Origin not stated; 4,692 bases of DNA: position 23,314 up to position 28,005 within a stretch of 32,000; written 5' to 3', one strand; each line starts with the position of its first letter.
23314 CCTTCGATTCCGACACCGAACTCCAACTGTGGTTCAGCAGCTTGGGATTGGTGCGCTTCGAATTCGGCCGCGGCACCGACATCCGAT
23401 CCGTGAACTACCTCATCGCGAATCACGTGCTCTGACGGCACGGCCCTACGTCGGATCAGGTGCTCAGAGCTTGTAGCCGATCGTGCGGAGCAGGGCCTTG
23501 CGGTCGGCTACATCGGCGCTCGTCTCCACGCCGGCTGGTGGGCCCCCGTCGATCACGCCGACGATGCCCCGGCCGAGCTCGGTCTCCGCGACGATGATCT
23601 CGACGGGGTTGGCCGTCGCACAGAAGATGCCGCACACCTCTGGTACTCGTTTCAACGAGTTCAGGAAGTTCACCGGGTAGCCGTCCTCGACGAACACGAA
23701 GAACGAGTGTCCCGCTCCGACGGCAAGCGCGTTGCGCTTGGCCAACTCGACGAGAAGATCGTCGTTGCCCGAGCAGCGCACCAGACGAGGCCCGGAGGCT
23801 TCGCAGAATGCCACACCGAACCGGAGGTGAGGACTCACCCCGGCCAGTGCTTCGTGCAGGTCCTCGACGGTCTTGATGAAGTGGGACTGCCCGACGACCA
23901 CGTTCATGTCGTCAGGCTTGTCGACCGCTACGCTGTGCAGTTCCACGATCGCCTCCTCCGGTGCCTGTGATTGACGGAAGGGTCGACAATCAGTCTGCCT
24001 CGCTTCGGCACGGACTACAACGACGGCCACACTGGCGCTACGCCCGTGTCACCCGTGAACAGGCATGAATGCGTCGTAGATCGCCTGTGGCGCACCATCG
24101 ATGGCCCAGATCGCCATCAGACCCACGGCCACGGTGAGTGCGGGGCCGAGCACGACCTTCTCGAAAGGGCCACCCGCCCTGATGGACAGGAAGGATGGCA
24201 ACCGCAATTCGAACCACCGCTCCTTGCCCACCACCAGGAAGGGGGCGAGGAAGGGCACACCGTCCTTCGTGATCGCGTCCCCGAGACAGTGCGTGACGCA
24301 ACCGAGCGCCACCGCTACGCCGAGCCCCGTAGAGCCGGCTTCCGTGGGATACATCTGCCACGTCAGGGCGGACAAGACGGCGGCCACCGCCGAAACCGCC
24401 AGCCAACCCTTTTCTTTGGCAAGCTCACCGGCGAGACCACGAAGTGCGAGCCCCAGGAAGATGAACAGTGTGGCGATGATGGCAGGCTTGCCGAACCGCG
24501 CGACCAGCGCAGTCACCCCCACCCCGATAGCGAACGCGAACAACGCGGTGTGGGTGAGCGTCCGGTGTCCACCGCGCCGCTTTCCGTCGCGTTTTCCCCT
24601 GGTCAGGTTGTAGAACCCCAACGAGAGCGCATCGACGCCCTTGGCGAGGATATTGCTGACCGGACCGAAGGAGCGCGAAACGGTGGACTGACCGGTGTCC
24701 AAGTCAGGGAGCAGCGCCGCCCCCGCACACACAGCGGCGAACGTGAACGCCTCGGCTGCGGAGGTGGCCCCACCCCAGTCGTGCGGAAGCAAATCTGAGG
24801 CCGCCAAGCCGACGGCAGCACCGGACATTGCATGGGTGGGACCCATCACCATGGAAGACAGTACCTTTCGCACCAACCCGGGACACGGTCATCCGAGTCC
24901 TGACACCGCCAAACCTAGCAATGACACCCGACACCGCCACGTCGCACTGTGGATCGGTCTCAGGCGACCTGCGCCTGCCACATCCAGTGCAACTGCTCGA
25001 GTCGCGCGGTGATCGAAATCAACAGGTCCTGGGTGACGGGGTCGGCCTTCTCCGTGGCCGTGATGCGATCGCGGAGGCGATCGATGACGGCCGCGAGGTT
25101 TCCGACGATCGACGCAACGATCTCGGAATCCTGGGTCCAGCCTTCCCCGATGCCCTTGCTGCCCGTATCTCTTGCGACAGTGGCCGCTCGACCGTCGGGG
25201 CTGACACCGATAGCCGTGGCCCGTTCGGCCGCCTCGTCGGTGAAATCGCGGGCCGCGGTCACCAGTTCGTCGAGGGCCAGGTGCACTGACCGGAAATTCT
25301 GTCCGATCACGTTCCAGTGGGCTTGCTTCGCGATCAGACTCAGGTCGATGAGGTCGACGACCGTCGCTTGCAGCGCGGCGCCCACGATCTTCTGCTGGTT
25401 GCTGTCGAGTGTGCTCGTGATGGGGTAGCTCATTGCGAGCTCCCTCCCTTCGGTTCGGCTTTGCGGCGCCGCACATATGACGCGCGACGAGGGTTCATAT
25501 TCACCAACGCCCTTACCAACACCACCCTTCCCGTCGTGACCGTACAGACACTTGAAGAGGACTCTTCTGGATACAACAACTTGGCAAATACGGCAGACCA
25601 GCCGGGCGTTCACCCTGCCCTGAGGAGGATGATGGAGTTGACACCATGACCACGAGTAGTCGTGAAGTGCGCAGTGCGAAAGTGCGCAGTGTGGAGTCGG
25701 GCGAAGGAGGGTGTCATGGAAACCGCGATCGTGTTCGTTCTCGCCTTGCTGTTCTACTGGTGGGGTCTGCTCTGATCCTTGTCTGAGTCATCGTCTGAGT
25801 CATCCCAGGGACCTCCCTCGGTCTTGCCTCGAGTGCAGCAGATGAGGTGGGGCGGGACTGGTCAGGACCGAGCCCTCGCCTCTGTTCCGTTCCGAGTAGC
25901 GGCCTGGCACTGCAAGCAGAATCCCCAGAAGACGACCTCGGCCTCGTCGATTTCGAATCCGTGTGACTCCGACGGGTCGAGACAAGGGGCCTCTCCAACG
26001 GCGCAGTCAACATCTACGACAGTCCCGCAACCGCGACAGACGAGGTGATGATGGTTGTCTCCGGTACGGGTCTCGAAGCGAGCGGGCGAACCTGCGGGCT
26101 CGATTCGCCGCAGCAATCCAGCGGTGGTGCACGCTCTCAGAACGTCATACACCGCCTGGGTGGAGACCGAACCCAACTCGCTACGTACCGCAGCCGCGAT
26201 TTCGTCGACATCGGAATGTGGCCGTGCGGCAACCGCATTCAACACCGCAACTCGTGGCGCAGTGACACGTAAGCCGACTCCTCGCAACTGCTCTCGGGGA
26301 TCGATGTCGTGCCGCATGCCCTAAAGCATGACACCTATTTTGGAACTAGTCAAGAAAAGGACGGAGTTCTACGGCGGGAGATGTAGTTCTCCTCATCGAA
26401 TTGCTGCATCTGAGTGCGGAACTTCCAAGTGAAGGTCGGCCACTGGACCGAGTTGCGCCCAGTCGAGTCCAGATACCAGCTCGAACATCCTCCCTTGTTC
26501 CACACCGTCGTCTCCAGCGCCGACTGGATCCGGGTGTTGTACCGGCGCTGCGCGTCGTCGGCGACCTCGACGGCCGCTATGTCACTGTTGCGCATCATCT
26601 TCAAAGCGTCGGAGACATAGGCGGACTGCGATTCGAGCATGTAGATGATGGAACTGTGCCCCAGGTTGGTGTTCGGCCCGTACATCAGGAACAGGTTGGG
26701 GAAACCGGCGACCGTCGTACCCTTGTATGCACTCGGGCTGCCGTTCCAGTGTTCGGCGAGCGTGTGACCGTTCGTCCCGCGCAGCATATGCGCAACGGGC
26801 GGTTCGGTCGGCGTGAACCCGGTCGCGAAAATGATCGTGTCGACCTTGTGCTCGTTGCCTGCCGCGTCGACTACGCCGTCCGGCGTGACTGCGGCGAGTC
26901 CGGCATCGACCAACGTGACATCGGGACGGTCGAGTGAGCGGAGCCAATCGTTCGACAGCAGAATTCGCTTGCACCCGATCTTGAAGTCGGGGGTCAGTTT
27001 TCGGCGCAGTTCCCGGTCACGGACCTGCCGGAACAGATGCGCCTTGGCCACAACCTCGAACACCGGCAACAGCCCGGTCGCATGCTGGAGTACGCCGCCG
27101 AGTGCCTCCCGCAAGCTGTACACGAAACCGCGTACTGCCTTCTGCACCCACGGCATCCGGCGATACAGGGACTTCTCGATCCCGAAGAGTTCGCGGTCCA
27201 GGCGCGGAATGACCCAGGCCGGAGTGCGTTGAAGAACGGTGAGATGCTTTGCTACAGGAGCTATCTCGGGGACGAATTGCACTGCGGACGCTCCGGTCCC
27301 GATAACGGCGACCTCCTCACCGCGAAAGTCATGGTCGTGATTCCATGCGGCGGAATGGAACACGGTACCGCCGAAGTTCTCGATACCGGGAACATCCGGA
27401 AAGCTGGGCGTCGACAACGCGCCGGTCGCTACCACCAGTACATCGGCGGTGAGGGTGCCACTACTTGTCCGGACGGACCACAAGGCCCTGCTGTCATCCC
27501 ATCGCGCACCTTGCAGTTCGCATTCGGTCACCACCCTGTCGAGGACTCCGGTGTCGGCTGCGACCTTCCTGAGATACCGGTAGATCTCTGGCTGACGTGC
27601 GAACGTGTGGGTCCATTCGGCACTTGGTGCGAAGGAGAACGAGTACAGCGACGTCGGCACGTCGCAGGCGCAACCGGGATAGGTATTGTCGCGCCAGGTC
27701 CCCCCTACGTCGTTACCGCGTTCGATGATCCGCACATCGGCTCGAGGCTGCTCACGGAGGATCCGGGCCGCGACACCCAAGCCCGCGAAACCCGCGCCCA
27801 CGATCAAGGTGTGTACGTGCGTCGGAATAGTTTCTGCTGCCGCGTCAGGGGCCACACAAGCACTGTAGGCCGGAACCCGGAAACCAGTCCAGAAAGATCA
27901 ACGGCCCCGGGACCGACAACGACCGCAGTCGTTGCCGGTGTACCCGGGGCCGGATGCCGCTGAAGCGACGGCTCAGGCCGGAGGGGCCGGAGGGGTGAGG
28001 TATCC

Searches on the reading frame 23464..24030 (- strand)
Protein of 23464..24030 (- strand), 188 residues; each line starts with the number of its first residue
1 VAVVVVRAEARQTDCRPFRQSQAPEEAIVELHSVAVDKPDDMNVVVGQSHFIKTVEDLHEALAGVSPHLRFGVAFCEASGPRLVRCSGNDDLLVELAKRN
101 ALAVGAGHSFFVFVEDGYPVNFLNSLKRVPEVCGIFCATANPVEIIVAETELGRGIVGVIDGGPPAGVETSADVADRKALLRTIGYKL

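Call 11: search_protein_families(library=pfam, proteins=[window:23464-24030:-], max_evalue=0.001)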
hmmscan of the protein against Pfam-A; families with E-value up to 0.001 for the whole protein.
window:23464-24030:- (188 aa): 1 family
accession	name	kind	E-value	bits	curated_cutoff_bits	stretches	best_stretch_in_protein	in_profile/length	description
PF04008.19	Adenosine_kin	-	4.9e-71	237.9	25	1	34-187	1-154/154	Adenosine specific kinase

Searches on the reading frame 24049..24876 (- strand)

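Call 11: search_protein_families(library=pfam, proteins=[window:24049-24876:-], max_evalue=0.001)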
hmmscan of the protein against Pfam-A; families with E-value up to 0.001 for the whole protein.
window:24049-24876:- (275 aa): 1 family
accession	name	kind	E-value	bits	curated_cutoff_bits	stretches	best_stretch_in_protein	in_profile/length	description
PF04307.19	YdjM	-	3.6e-26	92.2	29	2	11-143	2-99/176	YdjM inner membrane protein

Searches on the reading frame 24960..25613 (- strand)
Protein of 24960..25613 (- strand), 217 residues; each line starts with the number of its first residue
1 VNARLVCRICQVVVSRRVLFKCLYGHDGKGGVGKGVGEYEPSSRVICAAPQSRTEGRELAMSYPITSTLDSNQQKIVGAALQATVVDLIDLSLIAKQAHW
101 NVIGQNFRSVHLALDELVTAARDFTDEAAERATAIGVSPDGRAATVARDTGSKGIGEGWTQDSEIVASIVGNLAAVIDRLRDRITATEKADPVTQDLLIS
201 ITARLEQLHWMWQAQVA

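Call 11: search_protein_families(library=pfam, proteins=[window:24960-25613:-], max_evalue=0.001)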
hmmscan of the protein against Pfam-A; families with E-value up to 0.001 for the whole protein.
window:24960-25613:- (217 aa): 1 family
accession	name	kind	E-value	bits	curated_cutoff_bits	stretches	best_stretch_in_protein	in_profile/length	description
PF00210.30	Ferritin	-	5.6e-18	65.7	24.5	1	79-216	2-136/142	Ferritin-like domain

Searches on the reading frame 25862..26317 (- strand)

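Call 11: search_protein_families(library=pfam, proteins=[window:25862-26317:-], max_evalue=0.001)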
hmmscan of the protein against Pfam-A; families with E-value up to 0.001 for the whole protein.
window:25862-26317:- (151 aa): 2 families
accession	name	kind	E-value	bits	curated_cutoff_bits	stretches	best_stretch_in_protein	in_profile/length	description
PF01475.25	FUR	-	2.4e-19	70.1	23.1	1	15-128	3-118/121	Ferric uptake regulator family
PF14803.11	Zn_ribbon_Nudix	-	0.00076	19.8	25.6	0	76-100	7-31/34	Nudix N-terminal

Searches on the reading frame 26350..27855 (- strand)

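Call 11: search_protein_families(library=pfam, proteins=[window:26350-27855:-], max_evalue=0.001)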
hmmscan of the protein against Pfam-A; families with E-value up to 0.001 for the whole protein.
window:26350-27855:- (501 aa): 9 families
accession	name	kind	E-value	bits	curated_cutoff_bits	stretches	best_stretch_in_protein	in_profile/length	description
PF13738.12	Pyr_redox_3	-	2e-19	70.4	30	1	17-214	1-199/305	Pyridine nucleotide-disulphide oxidoreductase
PF07992.20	Pyr_redox_2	-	5.6e-18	65.8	26.1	1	16-223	3-185/291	Pyridine nucleotide-disulphide oxidoreductase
PF00743.25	FMO-like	-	5.4e-17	61.9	22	1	18-234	6-238/532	Flavin-binding monooxygenase-like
PF13450.12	NAD_binding_8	-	6e-12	46.1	21.9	1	18-86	1-66/68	NAD(P)-binding Rossmann-like domain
PF01266.30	DAO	-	9.4e-09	35.7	27.9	1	17-58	3-43/353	FAD dependent oxidoreductase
PF13454.12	NAD_binding_9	-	6.2e-07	29.9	21.8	1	18-99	2-76/155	FAD-NAD(P)-binding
PF13434.12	Lys_Orn_oxgnase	-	1.1e-06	28.5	21.3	1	109-201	113-210/339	L-lysine 6-monooxygenase/L-ornithine 5-monooxygenase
PF03486.20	HI0933_like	-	7e-05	22.8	50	0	91-151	111-169/244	HI0933-like protein Rossmann domain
PF00070.33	Pyr_redox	-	0.00016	22.5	22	0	182-222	2-41/82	Pyridine nucleotide-disulphide oxidoreductase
